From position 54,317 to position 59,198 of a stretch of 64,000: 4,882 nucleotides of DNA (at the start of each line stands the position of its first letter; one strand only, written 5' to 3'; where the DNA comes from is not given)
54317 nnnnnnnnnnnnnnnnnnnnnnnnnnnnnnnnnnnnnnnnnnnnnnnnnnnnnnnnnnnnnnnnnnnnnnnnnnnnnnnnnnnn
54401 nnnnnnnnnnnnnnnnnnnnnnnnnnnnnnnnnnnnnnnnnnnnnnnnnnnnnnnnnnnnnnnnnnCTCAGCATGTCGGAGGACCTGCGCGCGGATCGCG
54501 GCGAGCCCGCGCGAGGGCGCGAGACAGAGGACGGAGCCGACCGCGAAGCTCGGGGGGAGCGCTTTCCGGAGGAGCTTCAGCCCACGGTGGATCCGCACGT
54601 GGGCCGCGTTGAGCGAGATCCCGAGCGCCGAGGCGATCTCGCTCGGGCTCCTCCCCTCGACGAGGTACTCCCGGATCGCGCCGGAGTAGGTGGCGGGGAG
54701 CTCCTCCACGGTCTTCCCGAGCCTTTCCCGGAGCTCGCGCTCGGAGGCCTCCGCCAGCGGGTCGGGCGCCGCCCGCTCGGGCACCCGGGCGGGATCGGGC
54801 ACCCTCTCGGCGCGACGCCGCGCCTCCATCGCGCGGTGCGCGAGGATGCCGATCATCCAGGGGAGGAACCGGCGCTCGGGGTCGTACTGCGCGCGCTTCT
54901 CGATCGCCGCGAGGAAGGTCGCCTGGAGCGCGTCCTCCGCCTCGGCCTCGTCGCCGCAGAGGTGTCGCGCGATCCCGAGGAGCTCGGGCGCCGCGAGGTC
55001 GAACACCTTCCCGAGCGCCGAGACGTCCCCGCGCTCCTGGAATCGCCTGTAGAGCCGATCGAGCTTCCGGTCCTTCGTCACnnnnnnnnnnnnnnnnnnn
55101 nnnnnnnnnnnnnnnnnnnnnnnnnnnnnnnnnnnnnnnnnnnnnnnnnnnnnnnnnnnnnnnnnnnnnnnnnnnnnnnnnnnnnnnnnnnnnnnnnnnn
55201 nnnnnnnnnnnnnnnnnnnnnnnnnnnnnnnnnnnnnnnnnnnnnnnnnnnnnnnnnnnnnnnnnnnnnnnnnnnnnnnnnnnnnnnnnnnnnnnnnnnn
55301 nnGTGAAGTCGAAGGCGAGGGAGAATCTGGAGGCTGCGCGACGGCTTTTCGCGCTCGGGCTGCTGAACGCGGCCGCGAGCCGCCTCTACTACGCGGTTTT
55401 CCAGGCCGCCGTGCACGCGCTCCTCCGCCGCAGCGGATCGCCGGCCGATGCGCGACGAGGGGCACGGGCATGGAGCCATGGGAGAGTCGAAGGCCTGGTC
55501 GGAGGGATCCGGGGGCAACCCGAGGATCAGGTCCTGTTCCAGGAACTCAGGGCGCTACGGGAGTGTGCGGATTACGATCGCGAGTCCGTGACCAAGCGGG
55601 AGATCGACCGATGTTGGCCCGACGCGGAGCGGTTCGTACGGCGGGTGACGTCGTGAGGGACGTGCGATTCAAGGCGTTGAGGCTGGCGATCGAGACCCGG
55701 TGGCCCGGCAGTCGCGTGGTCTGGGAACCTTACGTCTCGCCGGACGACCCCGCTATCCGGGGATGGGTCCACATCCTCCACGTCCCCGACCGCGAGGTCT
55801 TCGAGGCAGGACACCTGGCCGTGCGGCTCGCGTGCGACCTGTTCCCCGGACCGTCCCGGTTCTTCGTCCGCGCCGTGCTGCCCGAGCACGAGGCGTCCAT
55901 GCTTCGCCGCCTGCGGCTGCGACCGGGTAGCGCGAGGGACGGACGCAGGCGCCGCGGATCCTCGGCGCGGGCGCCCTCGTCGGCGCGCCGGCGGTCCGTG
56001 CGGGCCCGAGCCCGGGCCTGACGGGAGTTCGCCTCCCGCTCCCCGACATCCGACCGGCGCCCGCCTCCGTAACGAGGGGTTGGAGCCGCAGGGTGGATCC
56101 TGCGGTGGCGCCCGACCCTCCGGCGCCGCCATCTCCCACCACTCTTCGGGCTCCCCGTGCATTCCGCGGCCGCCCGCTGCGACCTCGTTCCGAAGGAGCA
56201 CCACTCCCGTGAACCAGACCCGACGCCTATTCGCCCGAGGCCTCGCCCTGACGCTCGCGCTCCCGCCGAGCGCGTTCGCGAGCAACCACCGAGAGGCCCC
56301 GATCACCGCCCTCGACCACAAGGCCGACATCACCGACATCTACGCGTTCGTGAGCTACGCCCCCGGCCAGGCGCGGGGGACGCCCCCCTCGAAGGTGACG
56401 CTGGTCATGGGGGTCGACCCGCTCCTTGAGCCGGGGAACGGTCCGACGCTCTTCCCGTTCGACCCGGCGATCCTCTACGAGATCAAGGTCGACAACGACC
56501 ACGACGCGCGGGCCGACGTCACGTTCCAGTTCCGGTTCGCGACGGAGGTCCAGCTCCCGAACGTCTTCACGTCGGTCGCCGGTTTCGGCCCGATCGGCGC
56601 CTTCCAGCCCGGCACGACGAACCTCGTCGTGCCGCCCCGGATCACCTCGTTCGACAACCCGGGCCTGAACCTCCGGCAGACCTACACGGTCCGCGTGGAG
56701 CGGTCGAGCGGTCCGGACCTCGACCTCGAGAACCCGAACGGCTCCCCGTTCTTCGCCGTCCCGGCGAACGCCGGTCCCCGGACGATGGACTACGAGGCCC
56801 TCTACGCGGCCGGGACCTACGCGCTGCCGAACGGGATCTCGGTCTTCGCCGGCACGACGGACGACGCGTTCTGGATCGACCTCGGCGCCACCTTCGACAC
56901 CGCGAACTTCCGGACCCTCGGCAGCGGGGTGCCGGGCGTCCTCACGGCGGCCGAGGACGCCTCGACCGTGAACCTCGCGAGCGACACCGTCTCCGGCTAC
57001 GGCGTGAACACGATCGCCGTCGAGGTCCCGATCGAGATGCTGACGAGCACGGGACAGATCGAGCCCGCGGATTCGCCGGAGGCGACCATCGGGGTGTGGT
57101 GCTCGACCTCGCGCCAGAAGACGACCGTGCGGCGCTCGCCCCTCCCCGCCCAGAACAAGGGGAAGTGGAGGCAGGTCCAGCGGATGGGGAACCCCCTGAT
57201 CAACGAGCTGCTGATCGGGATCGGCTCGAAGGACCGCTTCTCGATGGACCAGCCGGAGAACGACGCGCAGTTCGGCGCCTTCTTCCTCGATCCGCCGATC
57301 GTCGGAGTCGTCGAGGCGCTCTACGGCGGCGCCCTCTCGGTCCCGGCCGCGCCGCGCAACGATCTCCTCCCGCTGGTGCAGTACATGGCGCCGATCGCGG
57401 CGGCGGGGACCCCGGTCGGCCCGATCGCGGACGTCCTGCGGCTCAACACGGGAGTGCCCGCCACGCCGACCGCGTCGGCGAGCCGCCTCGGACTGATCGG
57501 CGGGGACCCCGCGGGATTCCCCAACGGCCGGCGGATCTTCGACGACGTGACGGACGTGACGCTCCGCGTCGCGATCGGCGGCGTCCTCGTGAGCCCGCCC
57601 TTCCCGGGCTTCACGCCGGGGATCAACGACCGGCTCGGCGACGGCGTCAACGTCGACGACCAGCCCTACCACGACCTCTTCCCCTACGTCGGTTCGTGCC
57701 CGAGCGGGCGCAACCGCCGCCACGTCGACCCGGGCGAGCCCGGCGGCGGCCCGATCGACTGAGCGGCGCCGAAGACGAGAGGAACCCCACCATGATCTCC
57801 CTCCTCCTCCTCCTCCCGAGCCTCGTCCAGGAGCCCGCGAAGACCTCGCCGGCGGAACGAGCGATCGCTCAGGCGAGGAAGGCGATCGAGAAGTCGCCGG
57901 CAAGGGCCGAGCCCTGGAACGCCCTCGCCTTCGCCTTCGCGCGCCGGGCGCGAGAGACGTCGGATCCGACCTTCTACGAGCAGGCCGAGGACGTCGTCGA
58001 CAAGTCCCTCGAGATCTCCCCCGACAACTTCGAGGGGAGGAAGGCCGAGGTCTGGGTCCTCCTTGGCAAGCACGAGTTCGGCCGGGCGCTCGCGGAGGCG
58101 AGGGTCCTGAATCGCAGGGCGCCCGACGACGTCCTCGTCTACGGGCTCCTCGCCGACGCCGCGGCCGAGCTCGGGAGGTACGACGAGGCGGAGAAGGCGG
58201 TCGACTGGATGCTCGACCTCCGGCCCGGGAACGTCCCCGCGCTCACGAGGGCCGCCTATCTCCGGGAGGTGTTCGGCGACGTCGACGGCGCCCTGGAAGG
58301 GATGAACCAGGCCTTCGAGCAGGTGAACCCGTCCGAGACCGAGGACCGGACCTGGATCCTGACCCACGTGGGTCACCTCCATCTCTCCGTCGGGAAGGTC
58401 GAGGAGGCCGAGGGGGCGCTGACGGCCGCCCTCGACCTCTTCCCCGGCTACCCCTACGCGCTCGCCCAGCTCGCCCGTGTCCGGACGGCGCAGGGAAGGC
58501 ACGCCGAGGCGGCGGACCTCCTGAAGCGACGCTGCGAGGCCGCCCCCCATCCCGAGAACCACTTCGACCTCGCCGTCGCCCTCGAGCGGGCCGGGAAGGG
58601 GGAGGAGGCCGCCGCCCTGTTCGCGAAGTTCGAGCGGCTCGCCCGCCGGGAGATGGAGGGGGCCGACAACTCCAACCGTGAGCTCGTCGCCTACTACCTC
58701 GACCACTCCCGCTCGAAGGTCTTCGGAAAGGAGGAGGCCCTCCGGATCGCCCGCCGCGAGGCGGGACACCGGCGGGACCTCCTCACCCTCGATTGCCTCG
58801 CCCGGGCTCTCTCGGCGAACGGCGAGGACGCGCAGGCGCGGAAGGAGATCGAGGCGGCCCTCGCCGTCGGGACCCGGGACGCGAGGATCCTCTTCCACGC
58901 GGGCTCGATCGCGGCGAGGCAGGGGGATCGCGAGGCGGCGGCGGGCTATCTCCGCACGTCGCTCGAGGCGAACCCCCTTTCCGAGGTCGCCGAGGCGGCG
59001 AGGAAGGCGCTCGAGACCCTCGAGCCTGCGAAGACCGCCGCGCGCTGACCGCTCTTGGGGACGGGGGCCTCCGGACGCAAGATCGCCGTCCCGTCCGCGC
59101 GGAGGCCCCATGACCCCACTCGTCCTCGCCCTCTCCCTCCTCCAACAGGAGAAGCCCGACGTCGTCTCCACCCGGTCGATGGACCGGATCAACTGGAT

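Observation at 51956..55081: Second, divergent paralog of the sigma-TM-CarboxypepD_reg fusion, 41 kb away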

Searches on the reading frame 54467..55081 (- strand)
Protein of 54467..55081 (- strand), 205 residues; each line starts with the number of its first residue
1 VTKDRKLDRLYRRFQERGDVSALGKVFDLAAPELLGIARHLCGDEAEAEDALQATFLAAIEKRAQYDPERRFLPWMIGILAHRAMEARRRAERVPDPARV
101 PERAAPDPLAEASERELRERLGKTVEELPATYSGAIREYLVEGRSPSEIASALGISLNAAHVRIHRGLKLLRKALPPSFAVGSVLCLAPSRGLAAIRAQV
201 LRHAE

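Call 42: find_related_loci(query=A1, collection=genome_contigs, flank=8000)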
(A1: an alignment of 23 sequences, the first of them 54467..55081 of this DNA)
Query A1 (205 aa) in genome_contigs; peptide patterns used: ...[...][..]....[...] (x = any residue, [..] = any of these).
600 stretches matched a pattern (row limit reached: there are more); 379 encode a relative of the query (tblastn E <= 1e-3); the best 80 are kept; 80 distinct loci.
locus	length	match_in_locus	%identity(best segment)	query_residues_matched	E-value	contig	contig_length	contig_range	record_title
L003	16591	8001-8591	44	8-204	1e-43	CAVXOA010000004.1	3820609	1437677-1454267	MAG: uncultured Planctomycetota bacterium isolate MFD01916.bin.3.84 genome assembly, contig: contig_8304, whole genome s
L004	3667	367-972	45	2-204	1e-42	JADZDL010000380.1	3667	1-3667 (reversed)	MAG: Planctomycetota bacterium isolate SJ778 c_000001160383, whole genome shotgun sequence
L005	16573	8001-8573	43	11-201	2e-38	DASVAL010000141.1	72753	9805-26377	MAG TPA_asm: Planctomycetota bacterium isolate SMAG_U1950 k141_667297, whole genome shotgun sequence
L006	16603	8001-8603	44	3-204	4e-38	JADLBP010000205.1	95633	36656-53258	MAG: Planctomycetota bacterium isolate SJ175 c_000000632773, whole genome shotgun sequence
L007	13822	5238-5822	44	8-201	1e-36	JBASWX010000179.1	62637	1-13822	MAG: Planctomycetota bacterium isolate MFD03231_ilm_asm_bin1 k127_21158, whole genome shotgun sequence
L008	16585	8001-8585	41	11-205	5e-35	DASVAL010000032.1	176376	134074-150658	MAG TPA_asm: Planctomycetota bacterium isolate SMAG_U1950 k141_38916, whole genome shotgun sequence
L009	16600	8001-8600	41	2-201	3e-34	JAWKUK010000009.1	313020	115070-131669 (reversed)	MAG: Planctomycetota bacterium isolate ABC2.79 ABC2.79.fa-9, whole genome shotgun sequence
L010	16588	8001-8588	41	3-201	4e-34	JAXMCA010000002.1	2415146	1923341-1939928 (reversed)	MAG: Planctomycetota bacterium isolate STL-PLA50 C1.132.fa-2, whole genome shotgun sequence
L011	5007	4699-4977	58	8-100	9e-30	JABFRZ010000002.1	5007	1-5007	MAG: Planctomycetota bacterium isolate S-RSF-IL-06 seq_7748, whole genome shotgun sequence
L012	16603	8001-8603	37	1-201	3e-29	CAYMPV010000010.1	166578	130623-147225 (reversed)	MAG TPA_asm: uncultured candidatus Brocadiaceae bacterium isolate SRP329715_co2_17 genome assembly, contig: NODE_167_len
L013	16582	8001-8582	38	8-202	5e-29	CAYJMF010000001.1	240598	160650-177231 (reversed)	MAG TPA_asm: uncultured Planctomycetota bacterium isolate ERP124720_co1_188 genome assembly, contig: NODE_56_length_2405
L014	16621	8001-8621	39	2-202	5e-28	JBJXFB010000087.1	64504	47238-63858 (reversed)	MAG: Planctomycetota bacterium isolate F1F2.bin.70 k127_9540695, whole genome shotgun sequence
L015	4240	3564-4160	41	8-194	1e-23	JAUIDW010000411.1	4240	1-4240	MAG: bacterium isolate 8_bin.1 NODE_18300_length_4240_cov_1.411622, whole genome shotgun sequence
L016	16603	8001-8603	43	1-201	7e-39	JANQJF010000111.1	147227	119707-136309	MAG: Planctomycetota bacterium isolate PL25a_bin.106 k99_2281069, whole genome shotgun sequence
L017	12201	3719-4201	39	1-163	6e-20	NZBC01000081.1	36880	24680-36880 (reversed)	MAG: Planctomycetota bacterium isolate ARS1434 MHASMcontig_400845, whole genome shotgun sequence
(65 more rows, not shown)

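Call 49: search_solved_structures(query=A1, max_evalue=0.001, show_alignments=1)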
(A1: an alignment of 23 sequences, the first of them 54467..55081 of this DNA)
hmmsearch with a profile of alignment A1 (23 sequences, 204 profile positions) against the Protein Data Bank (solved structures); distinct sequences matched with E-value up to 0.001: 39.
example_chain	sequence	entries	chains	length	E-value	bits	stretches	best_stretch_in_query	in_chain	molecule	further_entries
5wuq_A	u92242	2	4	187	2.5e-23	86.1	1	15-174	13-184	ECF RNA polymerase sigma factor SigW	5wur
9m9d_F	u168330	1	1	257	2.3e-21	79.6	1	28-180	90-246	ECF RNA polymerase sigma factor SigE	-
9m9e_F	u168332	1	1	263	2.5e-21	79.6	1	28-179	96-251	ECF RNA polymerase sigma factor SigE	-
9m98_F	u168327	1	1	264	2.5e-21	79.5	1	28-179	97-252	ECF RNA polymerase sigma factor SigE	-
6jcy_F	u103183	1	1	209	3.2e-20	76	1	32-174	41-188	ECF RNA polymerase sigma factor SigH,ECF RNA polymerase sigma factor SigE,ECF RNA polymera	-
6dv9_F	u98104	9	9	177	1.1e-18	70.9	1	19-174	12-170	ECF RNA polymerase sigma factor SigL | RNA polymerase sigma factor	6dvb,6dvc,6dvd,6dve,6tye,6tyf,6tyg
6in7_B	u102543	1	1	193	1.2e-18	70.8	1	17-174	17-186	RNA polymerase sigma-H factor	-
8z6g_B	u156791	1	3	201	1.2e-18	70.8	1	16-175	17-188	RNA polymerase sigma factor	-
5zx2_F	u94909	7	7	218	1.4e-18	70.6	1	33-174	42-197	ECF RNA polymerase sigma factor SigH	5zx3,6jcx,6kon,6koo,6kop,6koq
2q1z_A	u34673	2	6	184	1.3e-16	64.1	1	9-173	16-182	RpoE, ECF SigE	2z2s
5uxx_A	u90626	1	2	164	1.3e-15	60.9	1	31-174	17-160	RNA polymerase sigma factor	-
4cxf_A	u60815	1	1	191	5.1e-14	55.7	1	1-174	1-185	RNA POLYMERASE SIGMA FACTOR CNRH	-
1or7_A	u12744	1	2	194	6.3e-14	55.4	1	48-169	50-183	RNA polymerase sigma-E factor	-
6jbq_F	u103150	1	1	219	9.2e-14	54.9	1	48-169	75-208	ECF RNA polymerase sigma-E factor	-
4nqw_A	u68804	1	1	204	2.3e-13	53.5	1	7-174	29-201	ECF RNA polymerase sigma factor SigK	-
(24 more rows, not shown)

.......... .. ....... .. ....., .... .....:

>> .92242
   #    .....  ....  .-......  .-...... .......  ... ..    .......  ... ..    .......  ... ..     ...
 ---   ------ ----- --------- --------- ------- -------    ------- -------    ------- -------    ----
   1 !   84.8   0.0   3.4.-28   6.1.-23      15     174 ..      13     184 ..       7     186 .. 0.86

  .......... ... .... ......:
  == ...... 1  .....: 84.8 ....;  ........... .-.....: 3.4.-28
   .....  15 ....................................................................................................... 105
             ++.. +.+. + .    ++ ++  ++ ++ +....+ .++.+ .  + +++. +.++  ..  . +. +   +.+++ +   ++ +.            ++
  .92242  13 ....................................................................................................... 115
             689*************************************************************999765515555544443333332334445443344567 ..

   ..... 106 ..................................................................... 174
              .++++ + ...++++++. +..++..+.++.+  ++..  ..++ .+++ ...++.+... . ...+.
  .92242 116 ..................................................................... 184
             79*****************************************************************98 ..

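Call 67: search_protein_representatives(alignment_id=A1)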
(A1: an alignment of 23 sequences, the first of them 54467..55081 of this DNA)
Query: 23 sequences, 204 profile positions. Proteins with E-value up to 0.001 (for the whole library): 385078; up to 1e-10: 130802; up to 1e-30: 2117. The best 150 are listed.
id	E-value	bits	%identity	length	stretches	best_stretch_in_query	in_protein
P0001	3.6e-84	297.9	-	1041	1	2-204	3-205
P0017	6.8e-84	297.0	-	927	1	1-203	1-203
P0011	7.1e-81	287.1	-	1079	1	1-203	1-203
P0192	3.9e-79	281.4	-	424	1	3-203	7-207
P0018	9.3e-79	280.2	-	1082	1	1-203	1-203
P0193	1.7e-78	279.3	-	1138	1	1-203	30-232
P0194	2.4e-78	278.9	-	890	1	4-204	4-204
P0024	5.2e-78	277.8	-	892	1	1-203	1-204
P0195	5.5e-78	277.7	-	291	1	1-203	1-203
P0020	9.6e-78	276.9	-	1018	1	1-204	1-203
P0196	1.9e-77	275.9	-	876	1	4-204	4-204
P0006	4.9e-77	274.6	-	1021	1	1-203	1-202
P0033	6.1e-77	274.3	-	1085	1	3-204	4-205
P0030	1.3e-76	273.2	-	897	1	1-203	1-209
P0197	1.3e-76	273.2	-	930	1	1-204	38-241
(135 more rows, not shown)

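Call 83: search_protein_families(library=pfam, proteins=[L007:8738-11014:+, L008:11530-12768:+, L010:11056-12423:+, L013:12007-13824:+, L014:10078-10899:+, L003:5062-6681:+, L009:1223-7714:+, L013:4204-7902:+, L006:4612-7473:+, L014:430-5436:+], max_evalue=0.0001)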
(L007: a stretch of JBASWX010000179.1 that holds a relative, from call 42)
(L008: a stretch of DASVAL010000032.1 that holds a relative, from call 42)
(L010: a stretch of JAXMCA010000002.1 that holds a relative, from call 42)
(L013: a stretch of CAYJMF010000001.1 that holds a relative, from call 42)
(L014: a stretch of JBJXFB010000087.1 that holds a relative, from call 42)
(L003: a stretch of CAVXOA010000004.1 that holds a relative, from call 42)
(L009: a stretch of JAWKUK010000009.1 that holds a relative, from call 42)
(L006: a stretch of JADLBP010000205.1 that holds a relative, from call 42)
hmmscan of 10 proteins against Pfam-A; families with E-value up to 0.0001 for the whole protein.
L007:8738-11014:+ (758 aa): 4 families
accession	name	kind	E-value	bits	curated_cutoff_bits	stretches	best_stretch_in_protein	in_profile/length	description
PF00890.30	FAD_binding_2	-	1.3e-89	301.7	20.4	1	162-573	1-414/414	FAD binding domain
PF02910.25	Succ_DH_flav_C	-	7e-23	81.4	20.8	1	630-743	2-117/130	Fumarate reductase flavoprotein C-term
PF07992.20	Pyr_redox_2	-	7.7e-10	39.1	26.1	1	161-358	1-117/291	Pyridine nucleotide-disulphide oxidoreductase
PF03486.20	HI0933_like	-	9.1e-08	32.3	50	0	291-584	110-242/244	HI0933-like protein Rossmann domain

L008:11530-12768:+ (412 aa): 0 families

L010:11056-12423:+ (455 aa): 0 families

L013:12007-13824:+ (605 aa): 0 families

L014:10078-10899:+ (273 aa): 0 families

L003:5062-6681:+ (539 aa): 2 families
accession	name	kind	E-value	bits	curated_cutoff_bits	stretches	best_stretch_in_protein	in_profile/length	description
PF01839.29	FG-GAP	-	4.4e-60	199.2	22.1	6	210-247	1-36/37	FG-GAP repeat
PF13517.12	FG-GAP_3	-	4.8e-13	49.9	26.9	0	148-228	1-60/61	FG-GAP-like repeat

L009:1223-7714:+ (2163 aa): 0 families

L013:4204-7902:+ (1232 aa): 8 families
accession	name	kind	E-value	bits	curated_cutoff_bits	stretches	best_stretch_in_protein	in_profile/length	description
PF13620.12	CarboxypepD_reg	-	8.2e-90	295.7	32.3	6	715-772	1-64/82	Carboxypeptidase regulatory-like domain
PF13715.12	CarbopepD_reg_2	-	2.2e-27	95.3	32.2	1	717-775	2-63/88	CarboxypepD_reg-like domain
PF15976.11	CooC_C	-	3.4e-11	43.5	29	0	714-751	17-54/93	CS1-pili formation C-terminal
PF02369.22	Big_1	-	1.8e-10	41.2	34.9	0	249-304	19-81/93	Bacterial Ig-like domain (group 1)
PF00775.27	Dioxygenase_C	-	4.3e-09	36.5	27.3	0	883-901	32-50/182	Dioxygenase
PF09430.16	EMC7_beta-sandw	-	1.1e-08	35.7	26.6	0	1181-1206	21-46/122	ER membrane protein complex subunit 7, beta-sandwich domain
PF17210.9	SdrD_B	-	1.3e-07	32.2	29.7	0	263-312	24-75/112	SdrD B-like domain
PF24107.1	DUF7382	-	2.2e-05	24.6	27.4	0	715-739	21-45/65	Domain of unknown function (DUF7382)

L006:4612-7473:+ (953 aa): 2 families
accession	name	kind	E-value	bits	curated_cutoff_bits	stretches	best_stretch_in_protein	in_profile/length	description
PF00069.31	Pkinase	-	3e-40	138.7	31.7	1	74-353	1-253/263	Protein kinase domain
PF07714.23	PK_Tyr_Ser-Thr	-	6.2e-24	85.1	23.1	1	75-350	2-247/258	Protein tyrosine and serine/threonine kinase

L014:430-5436:+ (1668 aa): 6 families
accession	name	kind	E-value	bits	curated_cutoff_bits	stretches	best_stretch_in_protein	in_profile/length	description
PF23500.1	DUF7133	-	1.9e-123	413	27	1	264-671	2-384/385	Domain of unknown function (DUF7133)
PF06283.17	ThuA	-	2.8e-56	191.5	33.4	2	46-237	12-209/209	Trehalose utilisation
PF14258.12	DUF4350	-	9.1e-09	36.3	30.4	0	1470-1566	5-96/181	Domain of unknown function (DUF4350)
PF00034.26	Cytochrom_C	-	1e-07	33.6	21.3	1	1115-1239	3-87/90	Cytochrome c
PF13646.12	HEAT_2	-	6.2e-07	30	27.7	0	781-834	8-58/88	HEAT repeats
PF13442.11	Cytochrome_CBB3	-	9.8e-05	23.1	27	0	1112-1145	2-31/68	Cytochrome C oxidase, cbb3-type, subunit III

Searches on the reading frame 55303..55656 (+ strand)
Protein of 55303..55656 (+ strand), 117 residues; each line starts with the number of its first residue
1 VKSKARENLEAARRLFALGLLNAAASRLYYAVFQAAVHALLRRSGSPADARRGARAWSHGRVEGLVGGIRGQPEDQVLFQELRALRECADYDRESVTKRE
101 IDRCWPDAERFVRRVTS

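Call 8: search_protein_families(library=pfam, proteins=[window:55303-55656:+], max_evalue=0.01)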
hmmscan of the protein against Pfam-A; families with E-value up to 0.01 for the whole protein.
window:55303-55656:+ (117 aa): 2 families
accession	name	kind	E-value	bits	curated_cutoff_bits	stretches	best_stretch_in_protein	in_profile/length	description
PF05168.19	HEPN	-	1.8e-10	41.4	22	1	3-115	6-114/117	HEPN domain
PF05942.16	PaREP1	-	0.00069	19.9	24.4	1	3-101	4-79/115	Archaeal PaREP1/PaREP8 family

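Call 56: search_protein_families(library=pfam, proteins=[window:55303-55656:+], max_evalue=1)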
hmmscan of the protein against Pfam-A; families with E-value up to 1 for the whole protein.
window:55303-55656:+ (117 aa): 3 families
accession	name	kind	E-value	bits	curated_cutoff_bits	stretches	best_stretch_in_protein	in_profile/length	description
PF05168.19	HEPN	-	1.8e-10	41.4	22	1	3-115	6-114/117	HEPN domain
PF05942.16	PaREP1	-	0.00069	19.9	24.4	1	3-101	4-79/115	Archaeal PaREP1/PaREP8 family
PF17810.6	Arg_decarb_HB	-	0.066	13.9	23.3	1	5-47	30-76/84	Arginine decarboxylase helical bundle domain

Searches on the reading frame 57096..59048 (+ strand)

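Call 69: search_protein_families(library=pfam, proteins=[window:57096-59048:+], max_evalue=0.0001)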
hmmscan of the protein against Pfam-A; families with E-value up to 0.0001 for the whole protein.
window:57096-59048:+ (650 aa): 12 families
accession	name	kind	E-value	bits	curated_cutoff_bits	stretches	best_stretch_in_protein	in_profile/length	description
PF13428.12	TPR_14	-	1.1e-16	60.1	23.5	0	351-389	6-44/44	Tetratricopeptide repeat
PF13432.12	TPR_16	-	1.9e-15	57.4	32.7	1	426-484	4-62/65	Tetratricopeptide repeat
PF13431.12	TPR_17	-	4.6e-15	55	24.4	0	341-366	8-33/34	Tetratricopeptide repeat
PF14559.12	TPR_19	-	5.4e-14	52.7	25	1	432-478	4-50/68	Tetratricopeptide repeat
PF07719.23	TPR_2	-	1.4e-13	50.2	27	0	596-627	1-32/34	Tetratricopeptide repeat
PF13424.12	TPR_12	-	7e-10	39.4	30.1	0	420-483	4-75/77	Tetratricopeptide repeat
PF23914.1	TPR_CcmH_CycH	-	8.5e-09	35.9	42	0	416-513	49-148/158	Cytochrome c-type biogenesis protein H TPR domain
PF13181.12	TPR_8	-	2e-08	34.2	25.7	0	348-368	3-23/34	Tetratricopeptide repeat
PF00515.34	TPR_1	-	2.5e-08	33.8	27.8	0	348-379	3-34/34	Tetratricopeptide repeat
PF13176.12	TPR_7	-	4.1e-08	33.1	27.9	0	455-488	1-34/36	Tetratricopeptide repeat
PF13371.12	TPR_9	-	2.6e-06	27.8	35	0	577-639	10-72/73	Tetratricopeptide repeat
PF12895.13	ANAPC3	-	5.3e-05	23.9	27.2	0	437-510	7-80/82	Anaphase-promoting complex, cyclosome, subunit 3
